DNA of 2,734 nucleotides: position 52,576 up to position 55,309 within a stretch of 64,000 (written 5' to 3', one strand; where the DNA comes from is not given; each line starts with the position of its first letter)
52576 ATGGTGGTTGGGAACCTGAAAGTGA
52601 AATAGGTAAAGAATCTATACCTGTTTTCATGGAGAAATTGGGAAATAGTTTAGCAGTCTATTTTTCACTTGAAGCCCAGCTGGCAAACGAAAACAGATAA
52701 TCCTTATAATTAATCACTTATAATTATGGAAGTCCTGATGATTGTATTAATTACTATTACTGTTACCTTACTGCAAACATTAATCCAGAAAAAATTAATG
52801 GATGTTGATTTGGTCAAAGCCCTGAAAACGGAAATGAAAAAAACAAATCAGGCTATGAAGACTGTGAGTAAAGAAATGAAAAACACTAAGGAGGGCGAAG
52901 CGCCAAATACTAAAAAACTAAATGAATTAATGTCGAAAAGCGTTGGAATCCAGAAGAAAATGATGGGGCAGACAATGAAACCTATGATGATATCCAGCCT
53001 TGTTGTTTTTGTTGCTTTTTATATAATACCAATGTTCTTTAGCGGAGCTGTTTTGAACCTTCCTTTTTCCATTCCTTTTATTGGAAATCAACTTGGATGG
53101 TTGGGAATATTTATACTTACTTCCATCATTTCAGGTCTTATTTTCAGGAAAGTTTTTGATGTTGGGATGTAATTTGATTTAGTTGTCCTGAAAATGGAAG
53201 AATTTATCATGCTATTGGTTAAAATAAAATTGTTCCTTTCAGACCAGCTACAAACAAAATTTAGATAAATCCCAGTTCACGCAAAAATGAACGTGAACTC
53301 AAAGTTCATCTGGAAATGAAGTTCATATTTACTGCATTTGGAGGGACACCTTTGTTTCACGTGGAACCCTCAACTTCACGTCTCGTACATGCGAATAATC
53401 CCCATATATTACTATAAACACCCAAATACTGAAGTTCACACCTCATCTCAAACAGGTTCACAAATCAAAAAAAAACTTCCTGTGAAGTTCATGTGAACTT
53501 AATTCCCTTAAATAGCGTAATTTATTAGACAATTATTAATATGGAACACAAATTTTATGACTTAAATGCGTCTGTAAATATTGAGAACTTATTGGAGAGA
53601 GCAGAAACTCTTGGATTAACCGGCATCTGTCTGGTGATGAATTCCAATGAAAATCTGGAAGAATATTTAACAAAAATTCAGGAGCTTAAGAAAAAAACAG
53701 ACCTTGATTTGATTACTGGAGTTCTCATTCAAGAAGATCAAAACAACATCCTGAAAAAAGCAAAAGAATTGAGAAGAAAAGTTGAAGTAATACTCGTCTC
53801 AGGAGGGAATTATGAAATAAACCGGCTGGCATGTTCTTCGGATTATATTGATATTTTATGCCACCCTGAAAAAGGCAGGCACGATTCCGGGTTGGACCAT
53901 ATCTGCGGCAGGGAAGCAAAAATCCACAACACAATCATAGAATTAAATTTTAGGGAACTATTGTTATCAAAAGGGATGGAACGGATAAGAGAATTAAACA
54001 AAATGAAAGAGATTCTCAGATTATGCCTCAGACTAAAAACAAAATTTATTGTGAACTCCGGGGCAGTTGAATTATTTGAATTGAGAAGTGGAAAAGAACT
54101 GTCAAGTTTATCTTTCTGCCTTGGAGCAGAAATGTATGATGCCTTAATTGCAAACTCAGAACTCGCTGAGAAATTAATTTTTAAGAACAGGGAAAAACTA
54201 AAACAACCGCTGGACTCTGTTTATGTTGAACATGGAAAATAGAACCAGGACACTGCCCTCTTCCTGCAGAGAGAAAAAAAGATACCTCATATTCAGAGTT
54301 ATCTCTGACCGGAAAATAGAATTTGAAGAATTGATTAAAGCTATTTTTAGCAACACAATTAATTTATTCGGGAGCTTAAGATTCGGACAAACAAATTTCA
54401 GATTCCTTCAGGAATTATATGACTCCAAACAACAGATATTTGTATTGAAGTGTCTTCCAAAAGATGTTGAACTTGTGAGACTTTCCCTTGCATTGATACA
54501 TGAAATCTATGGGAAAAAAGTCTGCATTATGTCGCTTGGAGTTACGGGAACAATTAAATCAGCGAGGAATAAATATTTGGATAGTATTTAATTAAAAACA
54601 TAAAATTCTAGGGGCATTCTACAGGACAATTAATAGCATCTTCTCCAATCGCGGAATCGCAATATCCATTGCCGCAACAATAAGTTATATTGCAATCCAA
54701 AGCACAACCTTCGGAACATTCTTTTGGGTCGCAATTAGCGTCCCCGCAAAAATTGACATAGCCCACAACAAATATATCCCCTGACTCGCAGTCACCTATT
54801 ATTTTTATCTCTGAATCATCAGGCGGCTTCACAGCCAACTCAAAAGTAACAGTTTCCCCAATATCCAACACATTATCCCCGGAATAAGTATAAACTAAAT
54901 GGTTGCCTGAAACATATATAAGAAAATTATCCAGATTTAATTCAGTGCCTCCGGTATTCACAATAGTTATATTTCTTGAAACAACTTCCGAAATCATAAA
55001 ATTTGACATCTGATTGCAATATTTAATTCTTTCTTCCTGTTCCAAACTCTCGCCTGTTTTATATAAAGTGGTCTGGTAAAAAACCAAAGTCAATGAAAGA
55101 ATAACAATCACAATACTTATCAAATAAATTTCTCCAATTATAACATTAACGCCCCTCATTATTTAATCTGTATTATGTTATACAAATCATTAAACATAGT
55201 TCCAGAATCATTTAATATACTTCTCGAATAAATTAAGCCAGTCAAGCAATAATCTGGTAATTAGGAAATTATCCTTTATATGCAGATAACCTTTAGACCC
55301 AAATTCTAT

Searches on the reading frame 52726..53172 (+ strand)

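Call 10: search_protein_families(library=pfam, proteins=[window:52726-53172:+], max_evalue=0.1)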
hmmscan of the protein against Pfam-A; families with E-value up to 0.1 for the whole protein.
window:52726-53172:+ (148 aa): 5 families
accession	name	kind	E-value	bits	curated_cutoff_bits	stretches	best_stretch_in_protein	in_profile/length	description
PF01956.21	EMC3_TMCO1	-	1.2e-12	48.4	27.1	1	4-146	17-167/169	Integral membrane protein EMC3/TMCO1-like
PF13603.12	tRNA-synt_1_2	-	0.0057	16.6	25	1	10-113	24-119/185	Leucyl-tRNA synthetase, editing domain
PF09973.14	DUF2208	-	0.031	14.4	24.3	1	35-136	38-144/231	Predicted membrane protein (DUF2208)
PF21646.3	ACTMAP-like_C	-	0.073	13.9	27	1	31-87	21-77/121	Actin maturation protease-like, C-terminal domain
PF25137.1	ADH_Fe_C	-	0.094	12.8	27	0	29-91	98-163/194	Fe-containing alcohol dehydrogenase family, C-terminal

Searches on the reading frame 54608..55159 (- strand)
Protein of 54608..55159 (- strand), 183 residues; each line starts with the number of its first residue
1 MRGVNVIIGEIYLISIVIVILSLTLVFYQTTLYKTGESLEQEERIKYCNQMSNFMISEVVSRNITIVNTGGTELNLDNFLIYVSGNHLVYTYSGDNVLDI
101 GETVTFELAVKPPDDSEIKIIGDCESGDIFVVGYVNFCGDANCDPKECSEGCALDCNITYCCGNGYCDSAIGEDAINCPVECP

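Call 10: search_protein_families(library=pfam, proteins=[window:54608-55159:-], max_evalue=0.1)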
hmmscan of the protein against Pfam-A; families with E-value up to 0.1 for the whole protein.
window:54608-55159:- (183 aa): 4 families
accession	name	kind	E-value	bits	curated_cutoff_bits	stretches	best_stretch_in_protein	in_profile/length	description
PF17319.7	DUF5362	-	0.0086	16.4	25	1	5-56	15-66/94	Family of unknown function (DUF5362)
PF19665.4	DUF6168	-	0.0099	16.8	27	1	8-60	69-119/128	Family of unknown function (DUF6168)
PF00932.25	LTD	-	0.014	16.2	34.3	1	53-106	7-67/109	Lamin Tail Domain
PF15466.11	DUF4635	-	0.018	15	27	1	21-58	34-70/134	Domain of unknown function (DUF4635)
